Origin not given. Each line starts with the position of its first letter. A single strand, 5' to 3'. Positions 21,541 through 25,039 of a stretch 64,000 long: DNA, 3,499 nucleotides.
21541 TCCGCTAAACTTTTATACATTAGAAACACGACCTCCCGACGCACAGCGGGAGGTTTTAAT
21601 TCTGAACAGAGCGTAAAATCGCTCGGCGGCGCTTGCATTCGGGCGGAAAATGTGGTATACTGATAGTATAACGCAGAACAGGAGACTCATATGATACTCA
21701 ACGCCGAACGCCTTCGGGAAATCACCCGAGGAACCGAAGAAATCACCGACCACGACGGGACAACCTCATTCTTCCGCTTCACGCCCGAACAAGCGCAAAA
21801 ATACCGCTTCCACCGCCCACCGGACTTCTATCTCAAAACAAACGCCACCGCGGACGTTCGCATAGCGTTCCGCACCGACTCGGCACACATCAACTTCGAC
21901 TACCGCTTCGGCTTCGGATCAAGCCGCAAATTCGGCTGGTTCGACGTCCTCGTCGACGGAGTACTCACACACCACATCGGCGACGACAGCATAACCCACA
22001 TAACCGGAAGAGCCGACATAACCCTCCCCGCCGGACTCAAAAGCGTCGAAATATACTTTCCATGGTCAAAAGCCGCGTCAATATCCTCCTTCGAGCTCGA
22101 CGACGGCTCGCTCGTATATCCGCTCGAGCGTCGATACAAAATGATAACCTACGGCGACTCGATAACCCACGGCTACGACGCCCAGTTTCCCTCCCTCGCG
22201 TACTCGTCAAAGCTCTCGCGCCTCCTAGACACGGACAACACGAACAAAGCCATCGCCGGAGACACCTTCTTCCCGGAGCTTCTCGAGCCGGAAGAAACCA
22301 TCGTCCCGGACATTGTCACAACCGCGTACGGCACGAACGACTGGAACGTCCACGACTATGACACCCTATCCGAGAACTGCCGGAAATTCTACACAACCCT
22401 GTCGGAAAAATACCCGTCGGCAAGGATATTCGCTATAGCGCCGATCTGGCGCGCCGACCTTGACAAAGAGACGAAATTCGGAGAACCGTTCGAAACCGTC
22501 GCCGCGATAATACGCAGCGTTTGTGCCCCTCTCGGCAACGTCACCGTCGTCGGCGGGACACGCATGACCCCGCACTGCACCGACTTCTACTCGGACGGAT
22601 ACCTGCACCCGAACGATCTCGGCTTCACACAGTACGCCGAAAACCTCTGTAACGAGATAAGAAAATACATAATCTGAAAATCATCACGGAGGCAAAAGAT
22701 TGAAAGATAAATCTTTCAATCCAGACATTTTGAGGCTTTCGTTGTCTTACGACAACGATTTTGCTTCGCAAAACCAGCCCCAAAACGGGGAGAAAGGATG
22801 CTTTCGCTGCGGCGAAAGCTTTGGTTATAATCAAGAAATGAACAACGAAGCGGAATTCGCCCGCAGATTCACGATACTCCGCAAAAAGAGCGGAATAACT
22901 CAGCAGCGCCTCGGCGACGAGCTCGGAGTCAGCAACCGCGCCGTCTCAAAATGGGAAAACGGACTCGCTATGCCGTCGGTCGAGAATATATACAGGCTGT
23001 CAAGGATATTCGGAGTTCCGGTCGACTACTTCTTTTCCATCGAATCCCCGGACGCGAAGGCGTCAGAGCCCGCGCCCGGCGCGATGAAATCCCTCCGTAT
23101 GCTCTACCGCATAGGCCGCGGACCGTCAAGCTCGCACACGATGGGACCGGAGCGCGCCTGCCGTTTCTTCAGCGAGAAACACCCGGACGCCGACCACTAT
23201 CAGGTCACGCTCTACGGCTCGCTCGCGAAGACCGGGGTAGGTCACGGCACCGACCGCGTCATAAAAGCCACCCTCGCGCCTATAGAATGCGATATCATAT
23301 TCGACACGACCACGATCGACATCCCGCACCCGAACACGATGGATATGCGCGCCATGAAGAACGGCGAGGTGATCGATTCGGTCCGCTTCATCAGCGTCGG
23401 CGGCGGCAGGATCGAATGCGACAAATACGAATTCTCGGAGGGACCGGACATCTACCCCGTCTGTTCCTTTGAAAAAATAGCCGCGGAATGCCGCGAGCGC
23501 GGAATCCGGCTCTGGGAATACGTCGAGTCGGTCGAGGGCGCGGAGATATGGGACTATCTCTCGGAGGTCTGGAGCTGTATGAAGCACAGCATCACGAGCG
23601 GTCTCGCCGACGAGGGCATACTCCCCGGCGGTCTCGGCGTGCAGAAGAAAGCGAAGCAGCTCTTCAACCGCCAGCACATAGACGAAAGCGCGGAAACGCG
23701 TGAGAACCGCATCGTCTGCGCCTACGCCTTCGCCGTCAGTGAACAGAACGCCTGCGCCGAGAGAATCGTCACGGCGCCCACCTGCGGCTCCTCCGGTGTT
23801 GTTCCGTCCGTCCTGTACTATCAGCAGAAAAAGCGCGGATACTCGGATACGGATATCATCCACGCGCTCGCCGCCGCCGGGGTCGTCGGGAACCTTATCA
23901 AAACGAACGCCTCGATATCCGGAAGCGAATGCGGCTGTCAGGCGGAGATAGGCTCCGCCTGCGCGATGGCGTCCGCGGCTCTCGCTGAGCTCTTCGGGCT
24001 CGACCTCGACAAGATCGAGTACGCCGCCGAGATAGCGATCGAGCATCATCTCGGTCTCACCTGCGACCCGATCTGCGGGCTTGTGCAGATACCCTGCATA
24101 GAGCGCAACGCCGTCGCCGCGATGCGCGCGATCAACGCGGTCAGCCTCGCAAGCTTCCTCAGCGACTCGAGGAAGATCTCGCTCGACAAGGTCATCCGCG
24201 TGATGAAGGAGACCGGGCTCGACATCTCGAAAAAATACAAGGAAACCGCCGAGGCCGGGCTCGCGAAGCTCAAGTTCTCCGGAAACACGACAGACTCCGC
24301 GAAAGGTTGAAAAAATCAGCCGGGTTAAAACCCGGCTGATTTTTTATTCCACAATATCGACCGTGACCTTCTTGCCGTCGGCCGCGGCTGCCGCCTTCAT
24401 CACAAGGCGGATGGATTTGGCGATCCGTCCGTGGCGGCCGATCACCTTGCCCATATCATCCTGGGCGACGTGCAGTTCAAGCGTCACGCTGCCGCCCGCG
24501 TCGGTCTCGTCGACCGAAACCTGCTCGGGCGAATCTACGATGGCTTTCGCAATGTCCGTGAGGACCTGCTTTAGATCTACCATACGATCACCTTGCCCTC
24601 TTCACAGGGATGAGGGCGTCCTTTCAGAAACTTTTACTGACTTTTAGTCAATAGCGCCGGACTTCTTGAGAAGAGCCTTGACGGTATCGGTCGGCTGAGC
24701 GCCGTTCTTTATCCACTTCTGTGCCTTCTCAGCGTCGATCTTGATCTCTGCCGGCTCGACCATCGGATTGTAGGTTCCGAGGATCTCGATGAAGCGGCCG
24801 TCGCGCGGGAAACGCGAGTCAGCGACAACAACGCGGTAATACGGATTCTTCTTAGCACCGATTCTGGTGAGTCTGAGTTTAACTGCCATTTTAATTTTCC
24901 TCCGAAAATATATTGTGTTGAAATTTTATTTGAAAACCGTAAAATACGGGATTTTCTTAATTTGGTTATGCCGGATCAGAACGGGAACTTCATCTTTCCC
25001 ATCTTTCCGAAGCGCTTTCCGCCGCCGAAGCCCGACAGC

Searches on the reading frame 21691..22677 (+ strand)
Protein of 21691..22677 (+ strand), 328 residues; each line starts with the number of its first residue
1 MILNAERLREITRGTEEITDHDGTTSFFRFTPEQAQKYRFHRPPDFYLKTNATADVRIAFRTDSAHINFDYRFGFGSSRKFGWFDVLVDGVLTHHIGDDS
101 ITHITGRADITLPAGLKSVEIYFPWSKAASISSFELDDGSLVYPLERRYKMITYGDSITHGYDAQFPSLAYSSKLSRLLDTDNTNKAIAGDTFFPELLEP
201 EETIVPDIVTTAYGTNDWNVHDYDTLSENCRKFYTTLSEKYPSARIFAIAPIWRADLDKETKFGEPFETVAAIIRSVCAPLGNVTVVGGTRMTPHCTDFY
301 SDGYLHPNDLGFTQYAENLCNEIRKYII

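Call 46: find_encoding_contigs(protein=window:21691-22677:+, flank=10000, max_places=10)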
Protein window:21691-22677:+ (328 aa): 4 contigs read that carry it; 2 places shown.
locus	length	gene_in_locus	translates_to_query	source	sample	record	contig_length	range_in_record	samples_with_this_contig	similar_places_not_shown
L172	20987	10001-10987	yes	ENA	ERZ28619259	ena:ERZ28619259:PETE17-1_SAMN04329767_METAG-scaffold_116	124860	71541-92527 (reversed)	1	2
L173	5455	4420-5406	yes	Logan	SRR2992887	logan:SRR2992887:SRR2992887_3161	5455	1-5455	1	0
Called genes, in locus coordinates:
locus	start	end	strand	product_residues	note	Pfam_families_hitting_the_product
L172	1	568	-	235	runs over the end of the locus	PF00535:Glycos_transf_2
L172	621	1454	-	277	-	PF21302:Zn_ribbon_RlmA, PF13679:Methyltransf_32, PF13847:Methyltransf_31, PF08241:Methyltransf_11, PF13649:Methyltransf_25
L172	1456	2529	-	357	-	PF04203:Sortase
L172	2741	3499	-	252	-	PF01381:HTH_3, PF12844:HTH_19 (weak), PF13443:HTH_26 (faint), PF13560:HTH_31, PF14549:P22_Cro (faint)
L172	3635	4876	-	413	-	PF05221:AdoHcyase, PF00670:AdoHcyase_NAD, PF02826:2-Hacid_dh_C, PF07991:KARI_N (weak)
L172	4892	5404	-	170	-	PF13302:Acetyltransf_3, PF00583:Acetyltransf_1 (weak)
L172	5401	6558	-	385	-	PF00149:Metallophos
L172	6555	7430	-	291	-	PF00149:Metallophos, PF12850:Metallophos_2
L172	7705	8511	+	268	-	PF06452:CBM9_1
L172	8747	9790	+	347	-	PF01408:GFO_IDH_MocA, PF22725:GFO_IDH_MocA_C3, PF02894:GFO_IDH_MocA_C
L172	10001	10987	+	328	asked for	PF00657:Lipase_GDSL (weak), PF13472:Lipase_GDSL_2, PF14606:Lipase_GDSL_3 (weak)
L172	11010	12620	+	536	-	PF01381:HTH_3, PF12844:HTH_19 (weak), PF13560:HTH_31, PF03315:SDH_beta, PF03313:SDH_alpha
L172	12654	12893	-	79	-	PF13083:KH_KhpA-B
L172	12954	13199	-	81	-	PF00886:Ribosomal_S16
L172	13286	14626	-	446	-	PF02881:SRP54_N, PF13401:AAA_22 (faint), PF00448:SRP54, PF01656:CbiA (weak), PF02978:SRP_SPB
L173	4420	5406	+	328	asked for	PF00657:Lipase_GDSL (weak), PF13472:Lipase_GDSL_2, PF14606:Lipase_GDSL_3 (weak)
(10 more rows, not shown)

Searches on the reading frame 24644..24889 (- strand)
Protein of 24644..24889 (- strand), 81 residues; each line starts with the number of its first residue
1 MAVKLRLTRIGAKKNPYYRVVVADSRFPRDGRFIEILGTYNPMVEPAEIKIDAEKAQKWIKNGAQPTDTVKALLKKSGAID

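Call 47: find_encoding_contigs(protein=window:24644-24889:-, flank=4000, max_places=10)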
Protein window:24644-24889:- (81 aa): 24 contigs read that carry it; 10 places shown.
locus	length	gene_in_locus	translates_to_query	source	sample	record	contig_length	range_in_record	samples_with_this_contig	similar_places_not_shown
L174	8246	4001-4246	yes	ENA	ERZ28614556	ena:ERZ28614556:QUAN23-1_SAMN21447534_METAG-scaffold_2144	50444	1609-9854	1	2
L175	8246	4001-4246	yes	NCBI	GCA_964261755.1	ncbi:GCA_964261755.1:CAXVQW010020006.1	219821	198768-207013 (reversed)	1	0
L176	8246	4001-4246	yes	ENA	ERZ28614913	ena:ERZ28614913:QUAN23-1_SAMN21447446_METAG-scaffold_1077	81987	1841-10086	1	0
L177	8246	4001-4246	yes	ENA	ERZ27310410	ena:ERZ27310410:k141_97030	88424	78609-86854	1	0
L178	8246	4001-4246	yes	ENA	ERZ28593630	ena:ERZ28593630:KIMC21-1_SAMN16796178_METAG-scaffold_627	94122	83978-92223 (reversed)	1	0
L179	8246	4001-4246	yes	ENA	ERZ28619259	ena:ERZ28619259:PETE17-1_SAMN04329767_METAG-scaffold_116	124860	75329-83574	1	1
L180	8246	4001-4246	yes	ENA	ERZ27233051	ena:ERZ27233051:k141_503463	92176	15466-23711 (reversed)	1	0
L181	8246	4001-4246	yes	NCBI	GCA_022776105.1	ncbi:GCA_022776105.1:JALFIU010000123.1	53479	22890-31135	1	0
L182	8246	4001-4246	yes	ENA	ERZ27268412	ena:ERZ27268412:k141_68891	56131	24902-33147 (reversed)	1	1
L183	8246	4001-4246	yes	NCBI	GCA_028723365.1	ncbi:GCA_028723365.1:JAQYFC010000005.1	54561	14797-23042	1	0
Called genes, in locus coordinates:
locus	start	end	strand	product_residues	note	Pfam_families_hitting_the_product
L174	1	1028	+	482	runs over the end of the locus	-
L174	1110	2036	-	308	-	PF02311:AraC_binding, PF00165:HTH_AraC (weak), PF12833:HTH_18, PF00165:HTH_AraC (weak)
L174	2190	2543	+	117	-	PF04297:UPF0122, PF04545:Sigma70_r4, PF08281:Sigma70_r4_2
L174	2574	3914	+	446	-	PF02881:SRP54_N, PF13401:AAA_22 (faint), PF00448:SRP54, PF01656:CbiA (weak), PF02978:SRP_SPB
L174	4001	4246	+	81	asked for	PF00886:Ribosomal_S16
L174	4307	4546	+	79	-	PF13083:KH_KhpA-B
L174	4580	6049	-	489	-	PF01381:HTH_3, PF12844:HTH_19, PF13560:HTH_31 (weak), PF03315:SDH_beta, PF03313:SDH_alpha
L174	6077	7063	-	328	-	PF00657:Lipase_GDSL (weak), PF13472:Lipase_GDSL_2, PF14606:Lipase_GDSL_3 (weak)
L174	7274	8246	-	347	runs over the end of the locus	PF01408:GFO_IDH_MocA, PF22725:GFO_IDH_MocA_C3, PF02894:GFO_IDH_MocA_C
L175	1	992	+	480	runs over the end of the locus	-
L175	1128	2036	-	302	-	PF02311:AraC_binding, PF00165:HTH_AraC (weak), PF12833:HTH_18, PF00165:HTH_AraC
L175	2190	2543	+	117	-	PF04297:UPF0122, PF04545:Sigma70_r4, PF08281:Sigma70_r4_2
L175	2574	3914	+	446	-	PF02881:SRP54_N, PF13401:AAA_22 (faint), PF00448:SRP54, PF01656:CbiA (weak), PF02978:SRP_SPB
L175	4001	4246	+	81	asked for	PF00886:Ribosomal_S16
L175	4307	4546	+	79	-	PF13083:KH_KhpA-B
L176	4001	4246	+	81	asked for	PF00886:Ribosomal_S16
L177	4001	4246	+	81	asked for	PF00886:Ribosomal_S16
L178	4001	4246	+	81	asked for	PF00886:Ribosomal_S16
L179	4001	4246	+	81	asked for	PF00886:Ribosomal_S16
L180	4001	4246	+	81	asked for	PF00886:Ribosomal_S16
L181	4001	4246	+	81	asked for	PF00886:Ribosomal_S16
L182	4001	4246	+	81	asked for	PF00886:Ribosomal_S16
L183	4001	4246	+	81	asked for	PF00886:Ribosomal_S16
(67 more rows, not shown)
